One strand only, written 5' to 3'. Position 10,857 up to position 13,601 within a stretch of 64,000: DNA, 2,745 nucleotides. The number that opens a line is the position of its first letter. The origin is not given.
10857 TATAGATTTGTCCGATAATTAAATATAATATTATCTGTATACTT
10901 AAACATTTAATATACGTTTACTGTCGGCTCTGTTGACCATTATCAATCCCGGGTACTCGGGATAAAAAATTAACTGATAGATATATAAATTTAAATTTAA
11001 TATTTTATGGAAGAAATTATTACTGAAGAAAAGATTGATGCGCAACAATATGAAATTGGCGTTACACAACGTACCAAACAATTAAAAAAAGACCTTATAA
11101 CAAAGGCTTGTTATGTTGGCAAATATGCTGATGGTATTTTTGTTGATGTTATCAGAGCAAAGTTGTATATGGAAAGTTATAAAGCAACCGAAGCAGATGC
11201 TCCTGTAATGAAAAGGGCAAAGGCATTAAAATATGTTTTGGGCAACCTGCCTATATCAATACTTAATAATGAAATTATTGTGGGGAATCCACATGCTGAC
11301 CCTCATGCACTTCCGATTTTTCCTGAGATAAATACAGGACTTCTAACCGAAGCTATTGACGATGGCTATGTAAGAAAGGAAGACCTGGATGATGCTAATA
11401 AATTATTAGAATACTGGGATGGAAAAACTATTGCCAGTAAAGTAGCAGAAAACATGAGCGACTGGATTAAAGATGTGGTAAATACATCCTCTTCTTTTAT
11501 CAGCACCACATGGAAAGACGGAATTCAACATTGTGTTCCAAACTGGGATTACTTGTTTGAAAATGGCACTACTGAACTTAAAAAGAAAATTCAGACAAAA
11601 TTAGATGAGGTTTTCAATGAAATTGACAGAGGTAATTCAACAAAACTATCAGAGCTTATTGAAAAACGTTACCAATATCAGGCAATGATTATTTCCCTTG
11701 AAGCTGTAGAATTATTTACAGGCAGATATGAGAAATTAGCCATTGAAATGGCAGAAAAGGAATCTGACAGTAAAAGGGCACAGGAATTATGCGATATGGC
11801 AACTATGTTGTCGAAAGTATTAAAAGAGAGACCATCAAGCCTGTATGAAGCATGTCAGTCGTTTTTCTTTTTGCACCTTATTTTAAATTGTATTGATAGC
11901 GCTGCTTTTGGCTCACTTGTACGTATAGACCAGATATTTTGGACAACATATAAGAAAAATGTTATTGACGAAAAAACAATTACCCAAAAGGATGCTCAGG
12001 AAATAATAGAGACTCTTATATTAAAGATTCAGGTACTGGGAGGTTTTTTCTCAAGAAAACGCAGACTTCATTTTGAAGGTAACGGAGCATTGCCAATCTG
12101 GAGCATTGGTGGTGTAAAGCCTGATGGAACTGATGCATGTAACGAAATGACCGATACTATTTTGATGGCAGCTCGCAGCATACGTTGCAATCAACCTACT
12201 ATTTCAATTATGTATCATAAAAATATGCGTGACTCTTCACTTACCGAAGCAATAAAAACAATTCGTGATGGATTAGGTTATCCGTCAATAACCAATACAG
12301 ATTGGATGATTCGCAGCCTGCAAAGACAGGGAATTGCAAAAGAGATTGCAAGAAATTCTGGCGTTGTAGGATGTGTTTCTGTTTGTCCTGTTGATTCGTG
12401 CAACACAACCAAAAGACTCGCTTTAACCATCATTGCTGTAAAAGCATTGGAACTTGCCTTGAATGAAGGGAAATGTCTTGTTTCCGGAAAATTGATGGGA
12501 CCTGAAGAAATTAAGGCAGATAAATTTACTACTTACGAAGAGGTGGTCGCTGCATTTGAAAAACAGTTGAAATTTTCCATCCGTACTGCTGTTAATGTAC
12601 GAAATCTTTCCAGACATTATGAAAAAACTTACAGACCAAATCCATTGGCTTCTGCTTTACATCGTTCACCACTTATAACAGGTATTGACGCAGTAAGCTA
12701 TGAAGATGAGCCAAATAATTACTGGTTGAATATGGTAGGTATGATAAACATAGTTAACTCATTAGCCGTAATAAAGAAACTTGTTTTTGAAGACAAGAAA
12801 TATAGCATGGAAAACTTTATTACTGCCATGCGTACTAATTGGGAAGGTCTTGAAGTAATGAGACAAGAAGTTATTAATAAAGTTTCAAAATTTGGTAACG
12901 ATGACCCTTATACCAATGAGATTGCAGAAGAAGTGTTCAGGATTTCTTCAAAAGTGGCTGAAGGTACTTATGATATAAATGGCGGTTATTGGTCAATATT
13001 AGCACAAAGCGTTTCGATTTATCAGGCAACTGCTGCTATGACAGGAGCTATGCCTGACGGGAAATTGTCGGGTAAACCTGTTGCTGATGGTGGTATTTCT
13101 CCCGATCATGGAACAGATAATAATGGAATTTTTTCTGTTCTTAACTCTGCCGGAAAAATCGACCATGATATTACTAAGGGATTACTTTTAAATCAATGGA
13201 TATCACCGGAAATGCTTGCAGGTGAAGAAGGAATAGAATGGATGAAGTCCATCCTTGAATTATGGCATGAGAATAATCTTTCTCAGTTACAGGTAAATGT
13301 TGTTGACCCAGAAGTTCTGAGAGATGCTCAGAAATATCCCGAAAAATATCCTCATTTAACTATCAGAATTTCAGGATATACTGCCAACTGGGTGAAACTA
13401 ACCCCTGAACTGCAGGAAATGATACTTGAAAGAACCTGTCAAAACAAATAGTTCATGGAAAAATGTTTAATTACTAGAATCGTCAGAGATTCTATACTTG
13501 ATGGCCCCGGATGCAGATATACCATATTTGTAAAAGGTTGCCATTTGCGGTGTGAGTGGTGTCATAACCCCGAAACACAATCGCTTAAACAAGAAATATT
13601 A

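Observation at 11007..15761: Glycyl-radical enzyme with a non-canonical Cys loop (GCVS), its activase and a LeuA-like condensing enzyme: candidate undescribed GRE pathway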

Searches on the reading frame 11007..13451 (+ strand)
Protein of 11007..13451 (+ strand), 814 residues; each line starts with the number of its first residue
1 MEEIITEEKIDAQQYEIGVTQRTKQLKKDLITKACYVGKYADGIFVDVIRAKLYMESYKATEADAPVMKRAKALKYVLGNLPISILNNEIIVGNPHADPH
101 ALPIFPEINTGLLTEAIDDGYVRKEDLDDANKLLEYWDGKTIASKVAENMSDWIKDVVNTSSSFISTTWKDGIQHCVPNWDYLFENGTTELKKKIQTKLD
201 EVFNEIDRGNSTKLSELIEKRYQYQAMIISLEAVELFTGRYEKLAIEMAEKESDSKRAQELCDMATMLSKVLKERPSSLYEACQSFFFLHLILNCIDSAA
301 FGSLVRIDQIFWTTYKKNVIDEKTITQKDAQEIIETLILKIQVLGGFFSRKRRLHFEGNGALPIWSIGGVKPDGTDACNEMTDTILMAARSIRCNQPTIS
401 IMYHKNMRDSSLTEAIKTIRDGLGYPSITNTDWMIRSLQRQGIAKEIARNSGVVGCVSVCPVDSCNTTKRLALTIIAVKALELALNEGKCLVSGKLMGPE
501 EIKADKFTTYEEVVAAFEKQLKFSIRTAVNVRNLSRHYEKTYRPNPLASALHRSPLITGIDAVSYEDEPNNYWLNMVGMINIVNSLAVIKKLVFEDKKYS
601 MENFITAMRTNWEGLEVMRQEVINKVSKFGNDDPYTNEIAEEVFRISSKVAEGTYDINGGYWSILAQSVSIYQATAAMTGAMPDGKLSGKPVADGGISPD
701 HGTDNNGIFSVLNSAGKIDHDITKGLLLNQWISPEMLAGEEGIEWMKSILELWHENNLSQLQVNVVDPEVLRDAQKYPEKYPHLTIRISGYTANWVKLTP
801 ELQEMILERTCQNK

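Call 3: search_protein_families(library=pfam, proteins=[window:11007-13451:+], max_evalue=0.01)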
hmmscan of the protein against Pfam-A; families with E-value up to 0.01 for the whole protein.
window:11007-13451:+ (814 aa): 2 families
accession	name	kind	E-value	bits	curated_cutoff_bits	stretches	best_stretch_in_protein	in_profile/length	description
PF02901.20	PFL-like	-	1.7e-139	466.9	24.3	1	41-663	17-634/647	Pyruvate formate lyase-like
PF01228.26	Gly_radical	-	9.1e-27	94.1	22.2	1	695-796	3-106/106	Glycine radical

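Call 4: search_protein_families(library=ncbifam, proteins=[window:11007-13451:+], max_evalue=0.01)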
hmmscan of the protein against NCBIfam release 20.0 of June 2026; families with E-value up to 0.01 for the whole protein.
window:11007-13451:+ (814 aa): 13 families
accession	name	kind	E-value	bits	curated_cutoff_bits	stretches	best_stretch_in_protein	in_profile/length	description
TIGR01774.1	PFL2-3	subfamily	3.7e-139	465.3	678.2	1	46-811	20-783/786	formate C-acetyltransferase/glycerol dehydratase family glycyl radical enzyme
NF043068.1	glycl_HYPD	equivalog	2.3e-121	406.3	1100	1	45-813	17-783/784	trans-4-hydroxy-L-proline dehydratase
NF048011.1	SfplDhtHpsGDes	equivalog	2.5e-112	376.7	1000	1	45-812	39-819/821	(2S)-3-sulfopropanediol dehydratase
NF048009.1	SfplDhtHpfGKleb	equivalog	5.3e-108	362.2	1000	1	46-810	42-820/824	(2S)-3-sulfopropanediol dehydratase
NF007437.0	PRK09983.1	equivalog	4.4e-106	355.7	1109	1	45-811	18-762/765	formate C-acetyltransferase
TIGR04394.1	choline_CutC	equivalog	3.3e-99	333.5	1050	1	46-812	19-786/789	choline trimethylamine-lyase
NF033718.1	indole_decarb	equivalog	3e-84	283.8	1100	1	122-811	157-865/868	indoleacetate decarboxylase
NF033715.1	glycyl_HPDL_Lrg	equivalog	2.1e-82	277.3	1150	1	122-811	169-898/901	4-hydroxyphenylacetate decarboxylase large subunit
TIGR01255.1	pyr_form_ly_1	equivalog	1.9e-31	109.3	994.2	1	246-813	202-742/744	formate C-acetyltransferase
NF038360.1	rad_fix_GrcA3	exception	9.5e-17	60.9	158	1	742-812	5-75/78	autonomous glycyl radical cofactor GrcA3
NF008341.1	PRK11127.1-1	equivalog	1.4e-15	57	145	1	756-812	21-77/80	autonomous glycyl radical cofactor GrcA2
TIGR04365.1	spare_glycyl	equivalog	1.2e-12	48.2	170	1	760-812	71-123/126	autonomous glycyl radical cofactor GrcA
NF002954.0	PRK03606.2-5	equivalog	0.0018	17.8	212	1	493-568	2-79/168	ureidoglycolate lyase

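Call 5: search_solved_structures(query=window:11007-13451:+, max_evalue=0.001, show_alignments=3)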
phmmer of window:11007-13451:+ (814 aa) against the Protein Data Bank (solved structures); distinct sequences matched with E-value up to 0.001: 36.
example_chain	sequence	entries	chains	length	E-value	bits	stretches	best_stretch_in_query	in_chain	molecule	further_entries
9o8u_A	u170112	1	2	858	4.1e-119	402.2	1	22-812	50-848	1-methyl alkyl succinate synthase subunit MasD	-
4pkc_A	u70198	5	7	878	1.6e-115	390.3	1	17-810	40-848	TutD | benzylsuccinate synthase alpha chain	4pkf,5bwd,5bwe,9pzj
1r8w_A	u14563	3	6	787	6.5e-98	332.1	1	47-810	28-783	glycerol dehydratase | B12-independent glycerol dehydratase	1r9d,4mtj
5i2a_A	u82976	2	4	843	1.5e-88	301.2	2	39-618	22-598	Diol-dehydratase | Diol dehydratase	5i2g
6vxc_A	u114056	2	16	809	2e-86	294.1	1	46-812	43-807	Trans-4-hydroxy-L-proline dehydratase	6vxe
8iof_A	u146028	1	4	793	4e-84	286.5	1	44-810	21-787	Benzylsuccinate synthase alpha subunit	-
7vua_A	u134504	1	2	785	2.8e-83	283.8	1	46-812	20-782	HplG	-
9f3w_A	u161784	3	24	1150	1.2e-82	281.6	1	46-811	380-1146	Choline trimethylamine-lyase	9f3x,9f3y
8yjo_A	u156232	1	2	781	1.8e-81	277.7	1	42-811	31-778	Probable dehydratase PflD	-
2f3o_A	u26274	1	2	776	5.1e-81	276.3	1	46-810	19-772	pyruvate formate-lyase 2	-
6lon_B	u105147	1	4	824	1.4e-79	271.5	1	45-810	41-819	PFL2/glycerol dehydratase family glycyl radical enzyme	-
6xs4_A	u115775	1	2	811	1.3e-78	268.3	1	50-810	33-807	Formate C-acetyltransferase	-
9rco_A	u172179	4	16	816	5.7e-78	266.2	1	45-812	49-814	Glycyl radical protein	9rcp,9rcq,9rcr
5a0z_A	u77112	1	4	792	7e-76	259.3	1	46-811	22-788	CHOLINE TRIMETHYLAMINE LYASE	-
5a0u_A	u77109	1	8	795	7e-76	259.3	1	46-811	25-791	CHOLINE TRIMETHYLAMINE LYASE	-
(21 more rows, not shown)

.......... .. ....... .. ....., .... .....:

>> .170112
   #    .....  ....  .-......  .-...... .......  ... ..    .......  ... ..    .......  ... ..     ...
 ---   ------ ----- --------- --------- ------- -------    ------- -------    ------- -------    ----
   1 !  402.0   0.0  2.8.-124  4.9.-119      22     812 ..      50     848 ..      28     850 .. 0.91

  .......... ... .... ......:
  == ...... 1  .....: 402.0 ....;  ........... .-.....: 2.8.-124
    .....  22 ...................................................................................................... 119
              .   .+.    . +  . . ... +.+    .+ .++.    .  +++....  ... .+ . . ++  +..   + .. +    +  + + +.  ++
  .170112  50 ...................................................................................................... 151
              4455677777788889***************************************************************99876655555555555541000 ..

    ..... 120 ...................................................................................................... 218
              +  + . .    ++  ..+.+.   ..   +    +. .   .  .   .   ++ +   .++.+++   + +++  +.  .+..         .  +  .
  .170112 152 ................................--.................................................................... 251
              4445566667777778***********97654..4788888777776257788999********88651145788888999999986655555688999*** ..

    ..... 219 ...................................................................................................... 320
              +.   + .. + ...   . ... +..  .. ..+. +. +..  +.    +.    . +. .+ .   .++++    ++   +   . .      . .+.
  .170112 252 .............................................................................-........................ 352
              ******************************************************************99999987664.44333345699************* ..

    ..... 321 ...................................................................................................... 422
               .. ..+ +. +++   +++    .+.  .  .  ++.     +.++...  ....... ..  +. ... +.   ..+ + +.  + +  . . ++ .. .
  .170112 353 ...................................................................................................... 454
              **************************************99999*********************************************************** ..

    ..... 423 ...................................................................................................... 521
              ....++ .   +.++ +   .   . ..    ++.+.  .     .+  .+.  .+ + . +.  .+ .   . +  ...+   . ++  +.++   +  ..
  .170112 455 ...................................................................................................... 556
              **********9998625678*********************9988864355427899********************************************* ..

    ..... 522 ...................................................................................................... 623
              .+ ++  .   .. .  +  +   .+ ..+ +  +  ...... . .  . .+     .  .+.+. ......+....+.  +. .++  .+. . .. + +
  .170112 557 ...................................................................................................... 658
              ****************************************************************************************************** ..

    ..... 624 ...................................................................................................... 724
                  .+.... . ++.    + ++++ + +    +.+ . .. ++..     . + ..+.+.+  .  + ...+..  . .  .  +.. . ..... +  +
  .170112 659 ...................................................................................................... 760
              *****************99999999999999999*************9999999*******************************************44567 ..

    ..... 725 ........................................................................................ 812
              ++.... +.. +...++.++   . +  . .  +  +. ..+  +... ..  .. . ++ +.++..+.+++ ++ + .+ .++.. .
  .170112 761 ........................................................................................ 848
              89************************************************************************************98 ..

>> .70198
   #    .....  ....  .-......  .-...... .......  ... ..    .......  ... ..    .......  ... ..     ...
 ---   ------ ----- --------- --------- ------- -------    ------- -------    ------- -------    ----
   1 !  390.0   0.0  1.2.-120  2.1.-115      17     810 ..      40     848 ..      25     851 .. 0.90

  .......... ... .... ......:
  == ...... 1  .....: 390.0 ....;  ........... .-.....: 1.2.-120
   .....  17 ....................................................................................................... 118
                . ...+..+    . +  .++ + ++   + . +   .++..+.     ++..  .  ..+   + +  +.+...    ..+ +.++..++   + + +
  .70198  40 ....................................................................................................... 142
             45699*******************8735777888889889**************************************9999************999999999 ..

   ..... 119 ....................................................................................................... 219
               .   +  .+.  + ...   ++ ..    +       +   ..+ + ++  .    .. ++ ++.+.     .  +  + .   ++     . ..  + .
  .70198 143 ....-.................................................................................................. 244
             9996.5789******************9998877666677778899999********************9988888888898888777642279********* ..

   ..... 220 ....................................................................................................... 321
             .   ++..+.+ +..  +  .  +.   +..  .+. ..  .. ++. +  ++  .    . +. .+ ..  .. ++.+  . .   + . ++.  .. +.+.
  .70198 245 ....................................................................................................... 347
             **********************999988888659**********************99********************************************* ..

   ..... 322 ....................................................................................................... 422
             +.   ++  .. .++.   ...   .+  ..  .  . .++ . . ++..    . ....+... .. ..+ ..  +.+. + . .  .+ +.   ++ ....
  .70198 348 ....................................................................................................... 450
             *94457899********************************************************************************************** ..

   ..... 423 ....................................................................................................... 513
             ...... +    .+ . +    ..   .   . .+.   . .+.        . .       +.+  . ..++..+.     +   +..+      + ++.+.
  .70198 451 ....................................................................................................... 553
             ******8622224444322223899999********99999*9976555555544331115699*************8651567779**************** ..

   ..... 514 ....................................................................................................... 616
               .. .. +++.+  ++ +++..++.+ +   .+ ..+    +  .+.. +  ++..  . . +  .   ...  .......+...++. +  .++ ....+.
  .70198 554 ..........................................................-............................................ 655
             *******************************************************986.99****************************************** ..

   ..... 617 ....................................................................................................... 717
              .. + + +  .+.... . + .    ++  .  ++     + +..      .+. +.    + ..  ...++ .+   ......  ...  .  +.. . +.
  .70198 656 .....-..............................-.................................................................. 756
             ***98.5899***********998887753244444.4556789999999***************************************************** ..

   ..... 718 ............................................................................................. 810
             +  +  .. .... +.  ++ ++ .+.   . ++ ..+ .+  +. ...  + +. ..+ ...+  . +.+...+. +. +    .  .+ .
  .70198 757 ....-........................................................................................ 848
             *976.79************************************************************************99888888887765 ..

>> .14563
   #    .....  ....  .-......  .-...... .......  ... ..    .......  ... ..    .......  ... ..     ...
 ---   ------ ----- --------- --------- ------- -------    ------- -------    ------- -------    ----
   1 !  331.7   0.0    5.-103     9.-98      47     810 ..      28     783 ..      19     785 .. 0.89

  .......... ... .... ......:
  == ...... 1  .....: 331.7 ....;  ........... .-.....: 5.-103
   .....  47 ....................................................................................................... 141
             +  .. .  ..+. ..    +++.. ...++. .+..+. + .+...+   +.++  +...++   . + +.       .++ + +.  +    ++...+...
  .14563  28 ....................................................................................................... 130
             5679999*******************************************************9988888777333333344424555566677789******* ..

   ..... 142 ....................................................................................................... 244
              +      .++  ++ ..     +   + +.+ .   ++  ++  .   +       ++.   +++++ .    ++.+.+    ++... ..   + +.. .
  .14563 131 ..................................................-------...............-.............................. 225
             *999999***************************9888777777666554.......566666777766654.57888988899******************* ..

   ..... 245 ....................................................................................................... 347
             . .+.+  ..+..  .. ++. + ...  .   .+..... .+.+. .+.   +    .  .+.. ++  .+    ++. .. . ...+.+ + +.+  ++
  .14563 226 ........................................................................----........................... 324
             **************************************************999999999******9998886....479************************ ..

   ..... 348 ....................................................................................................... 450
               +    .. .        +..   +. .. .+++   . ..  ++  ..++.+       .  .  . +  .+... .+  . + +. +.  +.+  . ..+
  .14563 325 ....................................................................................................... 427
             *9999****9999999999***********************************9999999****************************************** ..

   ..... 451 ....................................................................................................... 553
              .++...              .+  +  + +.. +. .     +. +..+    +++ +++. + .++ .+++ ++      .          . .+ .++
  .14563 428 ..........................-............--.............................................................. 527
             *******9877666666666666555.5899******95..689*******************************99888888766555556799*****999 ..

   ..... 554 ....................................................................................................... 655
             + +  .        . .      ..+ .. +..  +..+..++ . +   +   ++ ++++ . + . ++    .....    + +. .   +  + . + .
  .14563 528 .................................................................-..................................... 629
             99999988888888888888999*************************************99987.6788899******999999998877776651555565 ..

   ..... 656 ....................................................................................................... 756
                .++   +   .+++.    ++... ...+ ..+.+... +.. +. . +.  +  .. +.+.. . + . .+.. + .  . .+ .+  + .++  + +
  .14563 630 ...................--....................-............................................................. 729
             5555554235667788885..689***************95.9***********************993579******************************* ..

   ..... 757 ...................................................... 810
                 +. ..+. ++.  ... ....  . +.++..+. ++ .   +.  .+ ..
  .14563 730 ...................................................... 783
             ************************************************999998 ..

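Call 9: find_homologous_proteins(query=window:11007-13451:+, max_evalue=1e-50)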
Query window:11007-13451:+ (814 aa): 100 proteins with E <= 1e-50 among 8000 candidates.
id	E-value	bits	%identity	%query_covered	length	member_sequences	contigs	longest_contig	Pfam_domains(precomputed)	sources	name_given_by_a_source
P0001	0.0e+0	1853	100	100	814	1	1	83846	PF02901.21,PF01228.27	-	-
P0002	0.0e+0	1334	70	99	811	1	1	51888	PF02901.21,PF01228.27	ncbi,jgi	ncbi:MAG: pyruvate formate lyase family protein [Bacteroidales bacterium]|jgi:pyruvate formate-lyase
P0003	0.0e+0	1314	68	99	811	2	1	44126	PF02901.21,PF01228.27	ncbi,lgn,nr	ncbi:MAG: hypothetical protein KKD31_16920 [Bacteroidetes bacterium]|nr:hypothetical protein [Bacter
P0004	0.0e+0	1298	69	98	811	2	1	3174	PF02901.21,PF01228.27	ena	-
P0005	0.0e+0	1295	69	99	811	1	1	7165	PF02901.21,PF01228.27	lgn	-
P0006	0.0e+0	1287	70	98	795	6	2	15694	PF02901.21,PF01228.27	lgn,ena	-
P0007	0.0e+0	1285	69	99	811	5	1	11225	PF02901.21,PF01228.27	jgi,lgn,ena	-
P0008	0.0e+0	1282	68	98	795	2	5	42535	PF02901.21,PF01228.27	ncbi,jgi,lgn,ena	-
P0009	0.0e+0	1277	68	98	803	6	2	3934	PF02901.21,PF01228.27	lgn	-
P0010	0.0e+0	1270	69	98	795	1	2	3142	PF02901.21,PF01228.27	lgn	-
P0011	0.0e+0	1264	67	98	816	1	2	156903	PF02901.21,PF01228.27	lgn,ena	-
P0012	0.0e+0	1253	68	98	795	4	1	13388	PF02901.21,PF01228.27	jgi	-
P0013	0.0e+0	1244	67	98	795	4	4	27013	PF02901.21,PF01228.27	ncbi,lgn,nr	ncbi:hypothetical protein LM599_00785 [Candidatus Acetothermia bacterium]|nr:hypothetical protein [C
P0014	0.0e+0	1243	65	98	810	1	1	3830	PF02901.21,PF01228.27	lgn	-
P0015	0.0e+0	1240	67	98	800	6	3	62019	PF02901.21,PF01228.27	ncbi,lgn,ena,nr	ncbi:MAG TPA: pyruvate formate lyase family protein [Victivallales bacterium]|nr:pyruvate formate ly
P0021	5.9e-214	731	43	98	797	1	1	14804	PF02901.21,PF01228.27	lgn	-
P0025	5.8e-133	463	34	97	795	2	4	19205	PF02901.21,PF01228.27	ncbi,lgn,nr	ncbi:MAG: glycyl radical protein [Firmicutes bacterium]|nr:glycyl radical protein [Bacillota bacteri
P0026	1.6e-131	458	34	97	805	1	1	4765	PF02901.21,PF01228.27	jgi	jgi:benzylsuccinate synthase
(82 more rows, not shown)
